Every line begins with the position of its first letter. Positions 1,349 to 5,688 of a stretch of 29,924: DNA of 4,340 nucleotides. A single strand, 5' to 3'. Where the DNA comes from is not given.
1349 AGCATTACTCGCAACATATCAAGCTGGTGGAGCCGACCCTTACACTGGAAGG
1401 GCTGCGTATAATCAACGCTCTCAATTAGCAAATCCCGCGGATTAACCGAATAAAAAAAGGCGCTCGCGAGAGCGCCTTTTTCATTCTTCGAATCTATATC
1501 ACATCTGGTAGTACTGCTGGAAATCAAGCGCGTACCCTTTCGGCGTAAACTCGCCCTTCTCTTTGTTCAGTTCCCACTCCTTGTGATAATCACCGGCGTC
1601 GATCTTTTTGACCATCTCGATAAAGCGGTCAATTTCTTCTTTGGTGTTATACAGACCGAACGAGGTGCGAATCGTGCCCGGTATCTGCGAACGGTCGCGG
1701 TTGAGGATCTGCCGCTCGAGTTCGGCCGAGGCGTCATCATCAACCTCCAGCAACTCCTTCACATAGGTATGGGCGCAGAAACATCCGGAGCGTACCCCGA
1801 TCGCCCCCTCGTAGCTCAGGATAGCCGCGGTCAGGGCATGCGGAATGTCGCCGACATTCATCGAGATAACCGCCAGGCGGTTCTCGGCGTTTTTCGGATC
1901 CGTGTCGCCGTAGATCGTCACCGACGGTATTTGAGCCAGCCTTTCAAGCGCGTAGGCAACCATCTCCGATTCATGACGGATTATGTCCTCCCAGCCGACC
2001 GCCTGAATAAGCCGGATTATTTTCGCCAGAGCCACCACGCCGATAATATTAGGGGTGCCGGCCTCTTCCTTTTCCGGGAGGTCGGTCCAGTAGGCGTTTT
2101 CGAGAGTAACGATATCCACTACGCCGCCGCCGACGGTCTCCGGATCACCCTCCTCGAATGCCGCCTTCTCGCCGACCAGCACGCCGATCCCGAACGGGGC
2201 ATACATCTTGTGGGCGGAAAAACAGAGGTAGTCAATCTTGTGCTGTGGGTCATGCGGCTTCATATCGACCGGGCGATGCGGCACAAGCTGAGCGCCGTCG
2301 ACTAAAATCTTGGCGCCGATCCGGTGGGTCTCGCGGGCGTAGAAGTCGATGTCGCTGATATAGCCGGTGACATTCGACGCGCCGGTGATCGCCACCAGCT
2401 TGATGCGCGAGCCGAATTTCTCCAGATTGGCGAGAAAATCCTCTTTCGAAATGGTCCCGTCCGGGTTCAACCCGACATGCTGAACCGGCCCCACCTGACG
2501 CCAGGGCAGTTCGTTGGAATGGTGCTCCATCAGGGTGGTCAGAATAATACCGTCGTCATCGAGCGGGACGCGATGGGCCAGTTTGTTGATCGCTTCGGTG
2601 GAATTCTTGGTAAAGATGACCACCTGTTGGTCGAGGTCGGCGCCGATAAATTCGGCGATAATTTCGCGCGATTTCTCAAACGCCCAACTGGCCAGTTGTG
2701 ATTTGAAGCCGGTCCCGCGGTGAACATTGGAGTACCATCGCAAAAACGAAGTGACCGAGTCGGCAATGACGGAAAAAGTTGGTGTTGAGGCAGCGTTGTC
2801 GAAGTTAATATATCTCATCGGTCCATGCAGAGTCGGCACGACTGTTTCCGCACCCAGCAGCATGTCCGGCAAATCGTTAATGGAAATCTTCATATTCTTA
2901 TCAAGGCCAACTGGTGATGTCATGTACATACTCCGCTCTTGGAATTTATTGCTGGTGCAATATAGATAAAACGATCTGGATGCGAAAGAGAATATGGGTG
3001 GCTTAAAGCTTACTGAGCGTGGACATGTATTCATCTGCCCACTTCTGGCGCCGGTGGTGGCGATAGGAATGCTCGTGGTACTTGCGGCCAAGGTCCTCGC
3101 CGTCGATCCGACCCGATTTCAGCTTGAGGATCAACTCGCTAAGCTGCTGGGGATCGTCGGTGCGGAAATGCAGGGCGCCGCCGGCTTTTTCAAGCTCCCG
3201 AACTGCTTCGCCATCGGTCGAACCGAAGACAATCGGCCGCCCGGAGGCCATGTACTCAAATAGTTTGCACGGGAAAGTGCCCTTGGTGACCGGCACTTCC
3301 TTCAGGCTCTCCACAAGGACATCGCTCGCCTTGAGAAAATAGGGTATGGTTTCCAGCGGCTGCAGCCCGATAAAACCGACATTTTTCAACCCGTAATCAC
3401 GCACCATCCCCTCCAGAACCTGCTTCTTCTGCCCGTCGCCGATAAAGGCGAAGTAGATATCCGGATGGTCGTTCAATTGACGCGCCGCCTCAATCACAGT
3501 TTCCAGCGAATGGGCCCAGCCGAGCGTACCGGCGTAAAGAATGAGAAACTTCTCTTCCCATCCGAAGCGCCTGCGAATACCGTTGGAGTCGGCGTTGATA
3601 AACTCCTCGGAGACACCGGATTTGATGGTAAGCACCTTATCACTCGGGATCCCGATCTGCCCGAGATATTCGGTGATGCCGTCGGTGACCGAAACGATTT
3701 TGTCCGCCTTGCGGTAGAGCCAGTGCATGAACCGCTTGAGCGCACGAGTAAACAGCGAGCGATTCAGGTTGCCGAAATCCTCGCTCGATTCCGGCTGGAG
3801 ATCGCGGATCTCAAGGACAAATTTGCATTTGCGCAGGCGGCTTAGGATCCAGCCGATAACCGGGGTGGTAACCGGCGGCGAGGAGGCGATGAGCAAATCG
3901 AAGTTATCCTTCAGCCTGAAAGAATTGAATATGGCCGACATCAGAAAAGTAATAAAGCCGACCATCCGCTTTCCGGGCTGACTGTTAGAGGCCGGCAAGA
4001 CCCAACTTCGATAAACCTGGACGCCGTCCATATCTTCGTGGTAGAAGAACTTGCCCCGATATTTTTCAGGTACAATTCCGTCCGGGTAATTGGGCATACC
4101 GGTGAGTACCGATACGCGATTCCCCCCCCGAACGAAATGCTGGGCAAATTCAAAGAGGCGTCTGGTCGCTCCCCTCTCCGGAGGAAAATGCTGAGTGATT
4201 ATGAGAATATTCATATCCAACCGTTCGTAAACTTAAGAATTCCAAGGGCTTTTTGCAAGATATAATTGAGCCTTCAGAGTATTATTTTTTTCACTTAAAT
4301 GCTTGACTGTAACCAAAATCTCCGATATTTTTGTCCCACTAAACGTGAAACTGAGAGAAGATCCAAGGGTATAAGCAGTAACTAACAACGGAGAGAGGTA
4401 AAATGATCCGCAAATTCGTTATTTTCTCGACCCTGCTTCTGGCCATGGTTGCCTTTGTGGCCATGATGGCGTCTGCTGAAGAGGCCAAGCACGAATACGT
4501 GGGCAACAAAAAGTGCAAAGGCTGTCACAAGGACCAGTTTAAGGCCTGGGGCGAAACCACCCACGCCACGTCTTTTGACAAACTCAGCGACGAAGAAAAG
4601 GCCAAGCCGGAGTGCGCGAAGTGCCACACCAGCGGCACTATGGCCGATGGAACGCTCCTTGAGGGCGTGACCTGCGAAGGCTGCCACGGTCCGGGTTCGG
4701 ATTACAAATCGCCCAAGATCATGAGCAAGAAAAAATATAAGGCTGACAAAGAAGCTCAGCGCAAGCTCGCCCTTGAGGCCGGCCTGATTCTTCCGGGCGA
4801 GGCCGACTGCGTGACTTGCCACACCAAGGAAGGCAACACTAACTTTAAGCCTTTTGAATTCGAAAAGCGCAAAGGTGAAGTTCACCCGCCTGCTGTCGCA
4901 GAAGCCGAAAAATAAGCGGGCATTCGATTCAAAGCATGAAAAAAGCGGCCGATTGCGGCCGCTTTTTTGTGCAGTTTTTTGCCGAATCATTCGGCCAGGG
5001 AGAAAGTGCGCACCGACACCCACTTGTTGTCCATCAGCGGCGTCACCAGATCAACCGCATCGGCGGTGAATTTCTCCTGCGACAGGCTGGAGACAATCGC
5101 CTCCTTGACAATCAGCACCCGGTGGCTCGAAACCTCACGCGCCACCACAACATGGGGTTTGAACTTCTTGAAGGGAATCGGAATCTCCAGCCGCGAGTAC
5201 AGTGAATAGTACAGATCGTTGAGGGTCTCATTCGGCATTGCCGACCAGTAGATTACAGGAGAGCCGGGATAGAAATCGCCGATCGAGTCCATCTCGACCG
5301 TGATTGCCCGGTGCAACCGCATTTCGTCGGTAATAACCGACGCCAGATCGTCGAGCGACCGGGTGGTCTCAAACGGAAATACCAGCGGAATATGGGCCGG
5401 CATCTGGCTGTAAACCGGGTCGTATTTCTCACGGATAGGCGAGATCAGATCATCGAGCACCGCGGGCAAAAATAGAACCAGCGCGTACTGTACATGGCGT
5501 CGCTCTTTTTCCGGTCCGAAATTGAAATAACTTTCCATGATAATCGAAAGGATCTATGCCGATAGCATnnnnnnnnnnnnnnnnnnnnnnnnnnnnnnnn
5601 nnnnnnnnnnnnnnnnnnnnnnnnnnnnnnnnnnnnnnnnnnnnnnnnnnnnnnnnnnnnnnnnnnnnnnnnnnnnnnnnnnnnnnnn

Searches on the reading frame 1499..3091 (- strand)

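Call 13: search_protein_families(library=pfam, proteins=[window:1499-3091:-], max_evalue=0.001)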
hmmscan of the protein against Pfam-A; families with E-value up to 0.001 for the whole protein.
window:1499-3091:- (530 aa): 1 family
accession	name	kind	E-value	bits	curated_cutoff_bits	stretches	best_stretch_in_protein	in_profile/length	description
PF00266.25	Aminotran_5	-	2.8e-86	290.3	21.5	1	95-490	1-371/371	Aminotransferase class-V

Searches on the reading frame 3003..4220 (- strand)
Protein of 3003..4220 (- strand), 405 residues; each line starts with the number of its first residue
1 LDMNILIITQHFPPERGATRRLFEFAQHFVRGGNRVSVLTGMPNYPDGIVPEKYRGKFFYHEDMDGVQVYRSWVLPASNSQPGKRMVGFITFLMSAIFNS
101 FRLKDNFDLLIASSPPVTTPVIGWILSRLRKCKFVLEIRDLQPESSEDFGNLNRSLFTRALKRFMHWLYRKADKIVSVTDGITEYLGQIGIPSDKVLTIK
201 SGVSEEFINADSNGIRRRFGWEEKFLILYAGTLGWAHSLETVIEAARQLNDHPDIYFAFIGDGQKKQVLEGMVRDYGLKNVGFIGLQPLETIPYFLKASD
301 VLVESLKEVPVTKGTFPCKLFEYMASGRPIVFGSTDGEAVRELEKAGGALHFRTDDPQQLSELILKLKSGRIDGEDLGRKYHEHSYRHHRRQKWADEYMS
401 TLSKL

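Call 13: search_protein_families(library=pfam, proteins=[window:3003-4220:-], max_evalue=0.001)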
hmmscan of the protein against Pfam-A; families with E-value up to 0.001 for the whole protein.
window:3003-4220:- (405 aa): 5 families
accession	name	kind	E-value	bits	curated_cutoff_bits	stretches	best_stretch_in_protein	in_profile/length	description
PF00534.26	Glycos_transf_1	-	1.7e-19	70.4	26.4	1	215-378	5-166/172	Glycosyl transferases group 1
PF13579.12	Glyco_trans_4_4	-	9.9e-17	62.2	29.7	1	17-199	2-155/158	Glycosyl transferase 4-like domain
PF13692.12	Glyco_trans_1_4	-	1.6e-15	58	27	1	226-367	3-139/142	Glycosyl transferases group 1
PF13439.12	Glyco_transf_4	-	1.1e-12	48.7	28.5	1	17-206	3-169/170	Glycosyltransferase Family 4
PF13524.12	Glyco_trans_1_2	-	0.00087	19.7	25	0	246-399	9-143/144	Glycosyl transferase-like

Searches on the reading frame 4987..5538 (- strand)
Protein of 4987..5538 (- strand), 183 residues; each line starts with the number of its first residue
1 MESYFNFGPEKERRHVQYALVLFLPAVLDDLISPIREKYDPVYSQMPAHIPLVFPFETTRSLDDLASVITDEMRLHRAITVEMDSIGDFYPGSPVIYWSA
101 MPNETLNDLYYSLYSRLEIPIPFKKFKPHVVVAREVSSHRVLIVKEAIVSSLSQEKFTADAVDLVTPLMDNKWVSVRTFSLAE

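Call 13: search_protein_families(library=pfam, proteins=[window:4987-5538:-], max_evalue=0.001)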
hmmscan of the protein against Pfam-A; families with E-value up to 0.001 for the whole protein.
window:4987-5538:- (183 aa): 1 family
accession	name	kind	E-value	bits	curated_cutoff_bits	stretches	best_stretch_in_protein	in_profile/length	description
PF13563.12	2_5_RNA_ligase2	-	7.4e-16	59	27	1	28-166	5-147/152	2'-5' RNA ligase superfamily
